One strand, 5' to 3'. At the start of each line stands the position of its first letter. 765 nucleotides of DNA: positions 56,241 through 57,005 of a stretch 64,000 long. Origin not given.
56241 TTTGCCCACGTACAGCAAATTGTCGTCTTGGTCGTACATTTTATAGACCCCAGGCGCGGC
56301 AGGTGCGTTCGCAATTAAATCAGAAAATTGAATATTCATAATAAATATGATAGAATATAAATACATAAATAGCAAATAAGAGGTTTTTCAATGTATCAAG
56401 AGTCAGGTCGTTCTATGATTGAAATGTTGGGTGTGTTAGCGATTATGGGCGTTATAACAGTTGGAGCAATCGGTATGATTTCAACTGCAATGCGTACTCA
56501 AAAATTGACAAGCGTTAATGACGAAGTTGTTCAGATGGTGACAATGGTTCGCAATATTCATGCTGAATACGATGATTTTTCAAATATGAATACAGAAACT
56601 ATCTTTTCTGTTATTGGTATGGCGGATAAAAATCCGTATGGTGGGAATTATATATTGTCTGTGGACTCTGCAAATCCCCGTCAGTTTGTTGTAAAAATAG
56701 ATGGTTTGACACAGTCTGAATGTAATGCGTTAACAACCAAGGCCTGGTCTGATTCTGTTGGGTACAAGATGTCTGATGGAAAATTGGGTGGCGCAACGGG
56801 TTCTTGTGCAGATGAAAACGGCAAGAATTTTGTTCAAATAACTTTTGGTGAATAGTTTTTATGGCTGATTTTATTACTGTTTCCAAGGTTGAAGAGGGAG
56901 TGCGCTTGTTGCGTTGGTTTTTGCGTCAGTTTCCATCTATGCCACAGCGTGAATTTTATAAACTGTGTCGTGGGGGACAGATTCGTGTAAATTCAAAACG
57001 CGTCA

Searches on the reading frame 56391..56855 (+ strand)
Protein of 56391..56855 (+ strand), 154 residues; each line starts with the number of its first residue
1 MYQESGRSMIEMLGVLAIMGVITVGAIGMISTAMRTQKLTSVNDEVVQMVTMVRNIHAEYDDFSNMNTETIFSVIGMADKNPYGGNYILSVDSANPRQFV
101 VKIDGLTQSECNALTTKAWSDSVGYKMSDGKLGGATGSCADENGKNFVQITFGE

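Call 3: search_protein_families(library=pfam, proteins=[window:56391-56855:+], max_evalue=0.1)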
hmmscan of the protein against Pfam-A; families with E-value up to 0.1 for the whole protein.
window:56391-56855:+ (154 aa): 4 families
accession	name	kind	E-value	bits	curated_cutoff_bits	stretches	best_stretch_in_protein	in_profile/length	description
PF07963.17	N_methyl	-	0.02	14.9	21.2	1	8-26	8-26/27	Prokaryotic N-terminal methylation motif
PF05307.16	Bundlin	-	0.069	13.8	22.3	0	34-73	4-43/151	Bundlin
PF05946.17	TcpA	-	0.077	13.6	25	0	80-117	14-55/130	Toxin-coregulated pilus subunit TcpA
PF04367.18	DUF502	-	0.086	13.2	23.8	0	19-66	2-49/107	Protein of unknown function (DUF502)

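Call 4: search_protein_families(library=ncbifam, proteins=[window:56391-56855:+], max_evalue=0.1)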
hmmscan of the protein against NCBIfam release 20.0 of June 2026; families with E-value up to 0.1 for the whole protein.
window:56391-56855:+ (154 aa): 7 families
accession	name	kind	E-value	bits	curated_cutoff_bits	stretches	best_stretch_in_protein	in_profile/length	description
NF041013.1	T4P_ComGE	equivalog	0.0013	18.8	49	1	6-56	5-55/83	competence type IV pilus minor pilin ComGE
TIGR02596.1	TIGR02596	subfamily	0.0017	18.4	70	1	9-48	3-42/196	Verru_Chthon cassette protein D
NF047827.1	T3SSXpsH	equivalog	0.009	15.8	160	1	6-55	2-51/145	type II secretion system protein XpsH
NF006115.0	PRK08264.1-1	equivalog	0.021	14.2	454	1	4-63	120-178/237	SDR family oxidoreductase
NF041775.1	typeIV_PilA_Myxo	equivalog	0.043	13.8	400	1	5-93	11-94/214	type IV pilin protein PilA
TIGR01711.1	gspJ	equivalog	0.065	13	64.85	1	6-67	2-61/192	type II secretion system minor pseudopilin GspJ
TIGR03675.1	arCOG00543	equivalog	0.078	11.2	580.2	1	29-102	421-491/631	beta-CASP ribonuclease aCPSF1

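Call 83: search_solved_structures(query=window:56391-56855:+, max_evalue=10)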
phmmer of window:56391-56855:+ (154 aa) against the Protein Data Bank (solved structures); distinct sequences matched with E-value up to 10: 4.
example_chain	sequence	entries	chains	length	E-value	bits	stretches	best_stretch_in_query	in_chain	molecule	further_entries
8uhf_A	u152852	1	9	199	2.9e-05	27.5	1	8-125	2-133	Toxin co-regulated pilin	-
1oqv_A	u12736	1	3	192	0.079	16.4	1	78-125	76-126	toxin-coregulated pilus subunit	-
6wil_A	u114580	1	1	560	0.24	14.9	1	34-94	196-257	Hemolysin activator protein CdiB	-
3hrv_A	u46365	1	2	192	0.5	13.8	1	77-118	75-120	Toxin coregulated pilin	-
